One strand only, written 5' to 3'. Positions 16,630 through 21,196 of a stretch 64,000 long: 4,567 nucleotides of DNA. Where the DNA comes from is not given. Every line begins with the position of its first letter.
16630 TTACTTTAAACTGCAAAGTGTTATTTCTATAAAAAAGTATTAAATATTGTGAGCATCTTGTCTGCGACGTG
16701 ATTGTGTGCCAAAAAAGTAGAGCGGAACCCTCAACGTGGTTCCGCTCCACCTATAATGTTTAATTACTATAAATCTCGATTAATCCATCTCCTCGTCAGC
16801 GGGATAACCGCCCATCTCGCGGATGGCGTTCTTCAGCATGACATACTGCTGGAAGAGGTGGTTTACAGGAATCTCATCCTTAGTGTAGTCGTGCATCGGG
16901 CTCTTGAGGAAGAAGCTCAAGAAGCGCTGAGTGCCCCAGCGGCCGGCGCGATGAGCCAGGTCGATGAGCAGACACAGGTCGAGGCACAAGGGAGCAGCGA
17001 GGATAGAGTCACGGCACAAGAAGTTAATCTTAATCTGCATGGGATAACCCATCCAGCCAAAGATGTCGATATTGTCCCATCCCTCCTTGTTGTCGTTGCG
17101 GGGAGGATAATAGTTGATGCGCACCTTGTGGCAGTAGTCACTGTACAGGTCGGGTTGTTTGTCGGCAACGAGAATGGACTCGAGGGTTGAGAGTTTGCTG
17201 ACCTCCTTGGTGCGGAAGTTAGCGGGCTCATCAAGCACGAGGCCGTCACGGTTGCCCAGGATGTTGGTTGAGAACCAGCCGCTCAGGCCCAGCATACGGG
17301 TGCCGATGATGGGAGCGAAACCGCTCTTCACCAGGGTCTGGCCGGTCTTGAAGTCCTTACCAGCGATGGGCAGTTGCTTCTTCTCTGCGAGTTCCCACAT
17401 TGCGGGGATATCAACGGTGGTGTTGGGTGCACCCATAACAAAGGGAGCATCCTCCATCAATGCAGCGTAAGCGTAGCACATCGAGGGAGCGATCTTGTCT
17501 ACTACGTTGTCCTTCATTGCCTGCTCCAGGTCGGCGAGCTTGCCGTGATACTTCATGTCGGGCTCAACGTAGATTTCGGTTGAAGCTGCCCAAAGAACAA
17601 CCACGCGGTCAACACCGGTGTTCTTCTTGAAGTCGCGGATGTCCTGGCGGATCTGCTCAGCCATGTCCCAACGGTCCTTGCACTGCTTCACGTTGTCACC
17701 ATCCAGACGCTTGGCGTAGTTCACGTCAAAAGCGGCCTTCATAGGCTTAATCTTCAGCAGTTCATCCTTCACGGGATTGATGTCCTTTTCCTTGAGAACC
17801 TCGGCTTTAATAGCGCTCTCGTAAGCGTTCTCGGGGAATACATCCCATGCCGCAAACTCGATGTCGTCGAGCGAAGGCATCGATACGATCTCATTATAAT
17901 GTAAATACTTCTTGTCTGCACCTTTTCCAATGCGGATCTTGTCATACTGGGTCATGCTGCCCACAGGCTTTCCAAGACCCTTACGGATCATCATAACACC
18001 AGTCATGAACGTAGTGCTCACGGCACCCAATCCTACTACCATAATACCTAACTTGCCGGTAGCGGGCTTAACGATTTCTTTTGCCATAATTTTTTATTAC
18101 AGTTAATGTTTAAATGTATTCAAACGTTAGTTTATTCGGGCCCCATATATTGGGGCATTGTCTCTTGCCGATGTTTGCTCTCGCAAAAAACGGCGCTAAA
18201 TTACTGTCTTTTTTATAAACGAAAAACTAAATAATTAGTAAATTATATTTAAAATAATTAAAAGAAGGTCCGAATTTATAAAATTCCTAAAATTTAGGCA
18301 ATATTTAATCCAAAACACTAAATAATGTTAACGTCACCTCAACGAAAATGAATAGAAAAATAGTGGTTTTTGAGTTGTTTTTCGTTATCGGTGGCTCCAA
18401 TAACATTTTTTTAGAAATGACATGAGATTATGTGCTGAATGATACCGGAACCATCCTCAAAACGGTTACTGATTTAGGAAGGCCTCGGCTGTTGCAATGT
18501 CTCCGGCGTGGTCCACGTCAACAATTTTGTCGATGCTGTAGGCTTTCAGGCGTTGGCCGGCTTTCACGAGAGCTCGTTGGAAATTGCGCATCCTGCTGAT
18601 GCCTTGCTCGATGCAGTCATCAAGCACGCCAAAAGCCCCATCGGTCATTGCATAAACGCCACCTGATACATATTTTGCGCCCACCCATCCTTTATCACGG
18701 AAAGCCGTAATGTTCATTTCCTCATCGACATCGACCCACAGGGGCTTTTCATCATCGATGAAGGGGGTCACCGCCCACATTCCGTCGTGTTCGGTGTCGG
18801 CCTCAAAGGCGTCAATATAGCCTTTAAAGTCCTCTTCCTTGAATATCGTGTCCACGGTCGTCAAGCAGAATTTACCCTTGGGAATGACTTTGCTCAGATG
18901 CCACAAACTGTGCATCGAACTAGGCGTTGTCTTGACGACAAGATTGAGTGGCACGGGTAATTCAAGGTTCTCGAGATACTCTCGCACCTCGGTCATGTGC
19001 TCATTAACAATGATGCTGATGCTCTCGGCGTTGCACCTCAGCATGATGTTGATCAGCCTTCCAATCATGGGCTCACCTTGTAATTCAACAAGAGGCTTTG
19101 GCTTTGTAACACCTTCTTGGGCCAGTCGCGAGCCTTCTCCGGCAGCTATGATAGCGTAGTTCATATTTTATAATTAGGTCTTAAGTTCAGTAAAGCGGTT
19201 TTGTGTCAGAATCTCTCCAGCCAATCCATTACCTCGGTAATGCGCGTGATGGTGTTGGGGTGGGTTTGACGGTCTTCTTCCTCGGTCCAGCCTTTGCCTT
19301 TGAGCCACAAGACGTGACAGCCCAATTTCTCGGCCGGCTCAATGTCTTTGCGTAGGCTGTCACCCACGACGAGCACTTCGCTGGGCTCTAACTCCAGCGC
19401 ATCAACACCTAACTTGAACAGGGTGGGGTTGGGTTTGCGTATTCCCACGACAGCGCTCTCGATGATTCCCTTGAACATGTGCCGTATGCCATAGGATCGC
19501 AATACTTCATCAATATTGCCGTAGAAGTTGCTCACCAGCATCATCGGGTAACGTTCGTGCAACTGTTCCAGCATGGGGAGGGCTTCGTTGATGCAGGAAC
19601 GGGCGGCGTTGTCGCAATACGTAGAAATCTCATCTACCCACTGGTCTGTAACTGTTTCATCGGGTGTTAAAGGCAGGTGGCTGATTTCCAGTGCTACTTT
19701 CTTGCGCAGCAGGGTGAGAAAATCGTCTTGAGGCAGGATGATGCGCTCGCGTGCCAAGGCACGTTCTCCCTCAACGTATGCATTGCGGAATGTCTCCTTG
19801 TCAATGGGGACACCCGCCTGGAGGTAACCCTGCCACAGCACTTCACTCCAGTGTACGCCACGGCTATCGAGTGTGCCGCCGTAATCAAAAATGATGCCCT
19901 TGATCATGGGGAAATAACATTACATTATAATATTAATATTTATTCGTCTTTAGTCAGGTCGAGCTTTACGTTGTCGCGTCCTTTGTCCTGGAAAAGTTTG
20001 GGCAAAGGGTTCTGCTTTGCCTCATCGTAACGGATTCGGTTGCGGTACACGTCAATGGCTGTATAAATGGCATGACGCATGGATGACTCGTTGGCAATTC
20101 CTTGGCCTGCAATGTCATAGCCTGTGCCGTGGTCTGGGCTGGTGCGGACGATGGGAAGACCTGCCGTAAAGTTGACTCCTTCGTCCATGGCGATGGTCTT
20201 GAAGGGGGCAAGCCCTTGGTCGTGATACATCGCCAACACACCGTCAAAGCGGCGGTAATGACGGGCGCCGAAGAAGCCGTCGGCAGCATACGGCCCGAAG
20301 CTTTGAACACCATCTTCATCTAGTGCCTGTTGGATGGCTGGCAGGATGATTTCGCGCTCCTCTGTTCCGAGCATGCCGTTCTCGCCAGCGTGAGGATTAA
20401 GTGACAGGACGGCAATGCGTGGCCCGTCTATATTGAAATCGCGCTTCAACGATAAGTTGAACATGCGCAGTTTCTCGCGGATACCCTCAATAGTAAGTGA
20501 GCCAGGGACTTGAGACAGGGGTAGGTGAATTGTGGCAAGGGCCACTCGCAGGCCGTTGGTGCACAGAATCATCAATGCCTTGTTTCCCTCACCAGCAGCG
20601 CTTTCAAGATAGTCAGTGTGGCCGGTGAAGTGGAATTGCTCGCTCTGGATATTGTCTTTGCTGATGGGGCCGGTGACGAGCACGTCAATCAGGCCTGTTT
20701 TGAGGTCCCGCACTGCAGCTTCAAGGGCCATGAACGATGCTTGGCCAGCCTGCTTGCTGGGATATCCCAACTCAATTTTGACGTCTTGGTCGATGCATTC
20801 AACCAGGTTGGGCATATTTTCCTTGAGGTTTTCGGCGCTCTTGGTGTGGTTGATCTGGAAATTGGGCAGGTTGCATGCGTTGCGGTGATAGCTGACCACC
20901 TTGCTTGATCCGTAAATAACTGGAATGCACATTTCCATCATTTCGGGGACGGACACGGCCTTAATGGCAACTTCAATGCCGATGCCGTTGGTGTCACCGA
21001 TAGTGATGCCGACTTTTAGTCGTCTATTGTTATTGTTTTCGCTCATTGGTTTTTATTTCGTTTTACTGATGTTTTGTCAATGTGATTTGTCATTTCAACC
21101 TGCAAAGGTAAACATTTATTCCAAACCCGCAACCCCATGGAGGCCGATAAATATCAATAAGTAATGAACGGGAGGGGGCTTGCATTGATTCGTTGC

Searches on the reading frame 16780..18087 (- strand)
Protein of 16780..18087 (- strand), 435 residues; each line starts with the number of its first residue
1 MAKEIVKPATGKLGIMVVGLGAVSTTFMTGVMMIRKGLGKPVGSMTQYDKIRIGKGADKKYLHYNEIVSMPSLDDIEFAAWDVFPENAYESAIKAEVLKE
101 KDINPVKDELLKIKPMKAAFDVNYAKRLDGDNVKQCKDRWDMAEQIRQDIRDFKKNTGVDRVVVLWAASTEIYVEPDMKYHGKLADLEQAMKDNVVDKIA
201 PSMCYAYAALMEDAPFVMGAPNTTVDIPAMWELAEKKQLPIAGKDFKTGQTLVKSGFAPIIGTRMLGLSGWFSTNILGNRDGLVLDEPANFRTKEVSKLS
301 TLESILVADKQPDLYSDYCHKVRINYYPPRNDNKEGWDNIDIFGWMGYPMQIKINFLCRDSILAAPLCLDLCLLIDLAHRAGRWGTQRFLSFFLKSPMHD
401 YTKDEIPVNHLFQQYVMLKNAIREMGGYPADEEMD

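Call 9: search_protein_families(library=pfam, proteins=[window:16780-18087:-], max_evalue=0.001)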
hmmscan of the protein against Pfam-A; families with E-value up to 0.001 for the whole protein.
window:16780-18087:- (435 aa): 2 families
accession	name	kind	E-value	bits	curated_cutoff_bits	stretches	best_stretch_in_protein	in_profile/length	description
PF07994.18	NAD_binding_5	-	1.8e-97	327.1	25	1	13-423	1-321/321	Myo-inositol-1-phosphate synthase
PF01658.22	Inos-1-P_synth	-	1.4e-30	106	27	1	249-361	1-107/107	Myo-inositol-1-phosphate synthase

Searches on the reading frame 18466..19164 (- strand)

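Call 9: search_protein_families(library=pfam, proteins=[window:18466-19164:-], max_evalue=0.001)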
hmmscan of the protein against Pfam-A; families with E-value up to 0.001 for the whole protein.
window:18466-19164:- (232 aa): 3 families
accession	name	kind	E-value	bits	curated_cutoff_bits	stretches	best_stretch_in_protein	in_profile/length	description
PF12804.13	NTP_transf_3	-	1.2e-10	42.2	27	1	4-124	2-115/160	MobA-like NTP transferase domain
PF00483.29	NTP_transferase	-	6.7e-09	36.1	21.2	1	5-205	4-215/245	Nucleotidyl transferase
PF01128.25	IspD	-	0.00042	20.6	27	1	4-62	4-60/221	2-C-methyl-D-erythritol 4-phosphate cytidylyltransferase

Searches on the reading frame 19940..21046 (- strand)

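Call 9: search_protein_families(library=pfam, proteins=[window:19940-21046:-], max_evalue=0.001)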
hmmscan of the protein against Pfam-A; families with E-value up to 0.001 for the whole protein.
window:19940-21046:- (368 aa): 1 family
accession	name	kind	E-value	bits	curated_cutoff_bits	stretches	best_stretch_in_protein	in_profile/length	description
PF04166.17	PdxA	-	2.2e-109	365.7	27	1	38-330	1-286/286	Pyridoxal phosphate biosynthetic protein PdxA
